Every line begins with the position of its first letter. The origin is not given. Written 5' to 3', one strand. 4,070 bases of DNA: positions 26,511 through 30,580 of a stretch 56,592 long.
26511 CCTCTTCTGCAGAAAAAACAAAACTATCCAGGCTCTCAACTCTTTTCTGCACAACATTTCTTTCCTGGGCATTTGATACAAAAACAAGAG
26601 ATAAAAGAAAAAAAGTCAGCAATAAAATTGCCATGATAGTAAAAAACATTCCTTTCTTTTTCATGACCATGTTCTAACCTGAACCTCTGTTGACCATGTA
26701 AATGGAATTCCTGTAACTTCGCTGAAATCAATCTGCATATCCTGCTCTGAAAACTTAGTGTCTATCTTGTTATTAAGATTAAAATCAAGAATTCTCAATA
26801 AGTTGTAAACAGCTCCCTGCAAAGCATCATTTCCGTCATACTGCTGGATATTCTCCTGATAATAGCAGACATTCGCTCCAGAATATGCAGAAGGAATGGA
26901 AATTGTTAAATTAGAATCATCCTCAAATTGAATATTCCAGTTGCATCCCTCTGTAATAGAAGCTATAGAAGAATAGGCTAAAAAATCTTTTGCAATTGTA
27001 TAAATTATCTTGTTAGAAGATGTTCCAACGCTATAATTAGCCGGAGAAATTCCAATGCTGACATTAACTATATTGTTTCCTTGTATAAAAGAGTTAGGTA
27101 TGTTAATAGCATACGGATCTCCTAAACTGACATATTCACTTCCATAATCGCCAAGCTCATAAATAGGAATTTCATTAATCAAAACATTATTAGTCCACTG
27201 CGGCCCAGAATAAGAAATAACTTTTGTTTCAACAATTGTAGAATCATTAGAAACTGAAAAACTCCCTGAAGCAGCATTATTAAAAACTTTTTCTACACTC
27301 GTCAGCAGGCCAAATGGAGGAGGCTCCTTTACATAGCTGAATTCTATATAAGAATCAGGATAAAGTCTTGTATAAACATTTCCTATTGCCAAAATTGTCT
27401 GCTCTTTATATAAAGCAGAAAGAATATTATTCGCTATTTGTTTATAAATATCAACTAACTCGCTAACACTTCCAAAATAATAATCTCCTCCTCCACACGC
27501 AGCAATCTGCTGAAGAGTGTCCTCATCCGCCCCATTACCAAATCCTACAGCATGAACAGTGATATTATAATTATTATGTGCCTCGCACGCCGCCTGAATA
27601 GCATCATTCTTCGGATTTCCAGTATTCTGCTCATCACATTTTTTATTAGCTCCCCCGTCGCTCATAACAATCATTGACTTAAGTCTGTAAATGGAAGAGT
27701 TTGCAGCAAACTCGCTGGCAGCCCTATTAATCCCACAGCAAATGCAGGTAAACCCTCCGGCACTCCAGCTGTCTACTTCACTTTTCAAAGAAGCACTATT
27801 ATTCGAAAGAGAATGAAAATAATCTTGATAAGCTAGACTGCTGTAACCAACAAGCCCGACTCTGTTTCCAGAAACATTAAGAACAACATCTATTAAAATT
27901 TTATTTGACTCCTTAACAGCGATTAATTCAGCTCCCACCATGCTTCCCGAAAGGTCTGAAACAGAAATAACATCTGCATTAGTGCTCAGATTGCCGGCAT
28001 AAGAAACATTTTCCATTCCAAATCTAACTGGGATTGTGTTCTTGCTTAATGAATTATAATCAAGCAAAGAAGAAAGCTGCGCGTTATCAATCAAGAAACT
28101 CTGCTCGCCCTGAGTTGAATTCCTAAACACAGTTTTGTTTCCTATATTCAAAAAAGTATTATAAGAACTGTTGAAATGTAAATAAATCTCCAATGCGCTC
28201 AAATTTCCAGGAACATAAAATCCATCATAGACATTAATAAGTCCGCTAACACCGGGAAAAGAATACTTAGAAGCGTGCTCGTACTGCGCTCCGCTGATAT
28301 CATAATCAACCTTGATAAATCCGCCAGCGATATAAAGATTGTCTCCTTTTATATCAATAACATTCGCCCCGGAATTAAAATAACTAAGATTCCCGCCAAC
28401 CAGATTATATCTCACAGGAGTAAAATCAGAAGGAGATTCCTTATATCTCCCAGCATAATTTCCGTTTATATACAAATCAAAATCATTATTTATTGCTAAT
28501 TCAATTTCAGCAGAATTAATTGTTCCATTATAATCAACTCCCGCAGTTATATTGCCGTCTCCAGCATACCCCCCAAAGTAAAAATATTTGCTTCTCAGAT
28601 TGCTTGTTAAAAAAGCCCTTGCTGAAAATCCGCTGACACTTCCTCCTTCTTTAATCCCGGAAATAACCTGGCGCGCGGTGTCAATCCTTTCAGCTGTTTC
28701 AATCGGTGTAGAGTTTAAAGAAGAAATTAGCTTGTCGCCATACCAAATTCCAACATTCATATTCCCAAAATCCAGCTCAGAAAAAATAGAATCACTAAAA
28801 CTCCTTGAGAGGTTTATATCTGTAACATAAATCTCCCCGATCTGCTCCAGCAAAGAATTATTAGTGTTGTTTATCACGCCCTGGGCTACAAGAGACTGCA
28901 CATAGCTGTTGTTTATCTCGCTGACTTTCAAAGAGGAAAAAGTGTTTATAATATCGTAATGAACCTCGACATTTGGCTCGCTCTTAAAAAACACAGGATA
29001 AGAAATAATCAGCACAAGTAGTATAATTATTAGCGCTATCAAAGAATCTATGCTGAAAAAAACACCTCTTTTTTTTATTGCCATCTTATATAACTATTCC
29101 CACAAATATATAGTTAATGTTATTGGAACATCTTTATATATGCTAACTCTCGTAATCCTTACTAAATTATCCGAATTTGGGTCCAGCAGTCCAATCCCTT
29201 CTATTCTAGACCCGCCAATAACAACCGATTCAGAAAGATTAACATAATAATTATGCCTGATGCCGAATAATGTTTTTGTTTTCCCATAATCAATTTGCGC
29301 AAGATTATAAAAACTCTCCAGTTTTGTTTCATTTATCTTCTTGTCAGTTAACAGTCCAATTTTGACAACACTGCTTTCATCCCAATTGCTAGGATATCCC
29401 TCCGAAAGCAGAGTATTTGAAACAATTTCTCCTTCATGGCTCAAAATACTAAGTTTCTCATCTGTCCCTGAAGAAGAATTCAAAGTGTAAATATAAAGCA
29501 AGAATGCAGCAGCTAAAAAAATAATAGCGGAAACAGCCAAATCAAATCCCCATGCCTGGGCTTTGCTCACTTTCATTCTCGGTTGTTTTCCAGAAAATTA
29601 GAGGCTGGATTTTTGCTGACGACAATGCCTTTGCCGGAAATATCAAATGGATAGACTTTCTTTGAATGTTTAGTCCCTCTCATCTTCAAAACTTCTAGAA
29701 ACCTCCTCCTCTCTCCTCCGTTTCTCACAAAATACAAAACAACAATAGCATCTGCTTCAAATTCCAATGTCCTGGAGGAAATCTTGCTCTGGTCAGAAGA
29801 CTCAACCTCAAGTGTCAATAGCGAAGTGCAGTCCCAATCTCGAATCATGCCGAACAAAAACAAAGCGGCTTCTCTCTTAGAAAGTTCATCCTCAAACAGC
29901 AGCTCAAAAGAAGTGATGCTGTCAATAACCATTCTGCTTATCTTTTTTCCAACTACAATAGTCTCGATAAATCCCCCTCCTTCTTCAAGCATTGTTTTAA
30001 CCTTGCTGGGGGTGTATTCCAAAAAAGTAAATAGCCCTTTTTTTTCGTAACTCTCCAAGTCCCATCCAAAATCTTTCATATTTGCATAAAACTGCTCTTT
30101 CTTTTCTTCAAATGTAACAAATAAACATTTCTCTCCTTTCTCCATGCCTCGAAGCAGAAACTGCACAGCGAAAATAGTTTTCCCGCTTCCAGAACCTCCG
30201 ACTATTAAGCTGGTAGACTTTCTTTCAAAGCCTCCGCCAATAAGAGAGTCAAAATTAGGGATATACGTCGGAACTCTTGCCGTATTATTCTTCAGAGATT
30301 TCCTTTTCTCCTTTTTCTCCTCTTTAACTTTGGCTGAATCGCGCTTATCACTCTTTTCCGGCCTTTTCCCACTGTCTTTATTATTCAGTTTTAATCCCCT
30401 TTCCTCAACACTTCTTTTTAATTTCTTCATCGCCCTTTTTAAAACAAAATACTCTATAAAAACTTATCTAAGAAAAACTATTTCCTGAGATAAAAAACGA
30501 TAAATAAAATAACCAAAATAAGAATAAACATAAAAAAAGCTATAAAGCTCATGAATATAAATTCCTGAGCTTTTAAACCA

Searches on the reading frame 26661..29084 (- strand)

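Call 15: search_protein_families(library=pfam, proteins=[window:26661-29084:-])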
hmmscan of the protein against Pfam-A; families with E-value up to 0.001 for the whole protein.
window:26661-29084:- (807 aa): 2 families
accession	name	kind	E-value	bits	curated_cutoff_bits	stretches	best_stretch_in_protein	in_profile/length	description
PF00092.34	VWA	-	9.2e-13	49.2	23.8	1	371-537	1-160/174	von Willebrand factor type A domain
PF13768.12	VWA_3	-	8.9e-05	23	27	1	455-537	87-155/155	von Willebrand factor type A domain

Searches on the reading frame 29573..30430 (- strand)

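Call 56: search_protein_families(library=pfam, proteins=[window:29573-30430:-], max_evalue=0.01)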
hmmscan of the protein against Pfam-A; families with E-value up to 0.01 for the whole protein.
window:29573-30430:- (285 aa): 8 families
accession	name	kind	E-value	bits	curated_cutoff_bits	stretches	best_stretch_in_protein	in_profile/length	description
PF06745.19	ATPase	-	3.2e-62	210.4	26.6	1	53-274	1-229/231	KaiC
PF13481.12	AAA_25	-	0.00017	21.7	27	1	49-128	11-99/195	AAA domain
PF03796.21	DnaB_C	-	0.0022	17.9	27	0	53-117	2-66/255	DnaB-like helicase C terminal domain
PF04851.21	ResIII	-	0.0035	17.7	22.5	1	61-122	20-77/164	Type III restriction enzyme, res subunit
PF13479.12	AAA_24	-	0.0038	17.5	27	0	73-185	4-86/195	AAA domain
PF20720.3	nSTAND3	-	0.0057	16.8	27.2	0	70-112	16-58/155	Novel STAND NTPase 3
PF14417.12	MEDS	-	0.0078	16.5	29.8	0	88-139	17-68/161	MEDS: MEthanogen/methylotroph, DcmR Sensory domain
PF01695.23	IstB_IS21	-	0.0088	16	24.1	0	69-110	90-131/238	IstB-like ATP binding protein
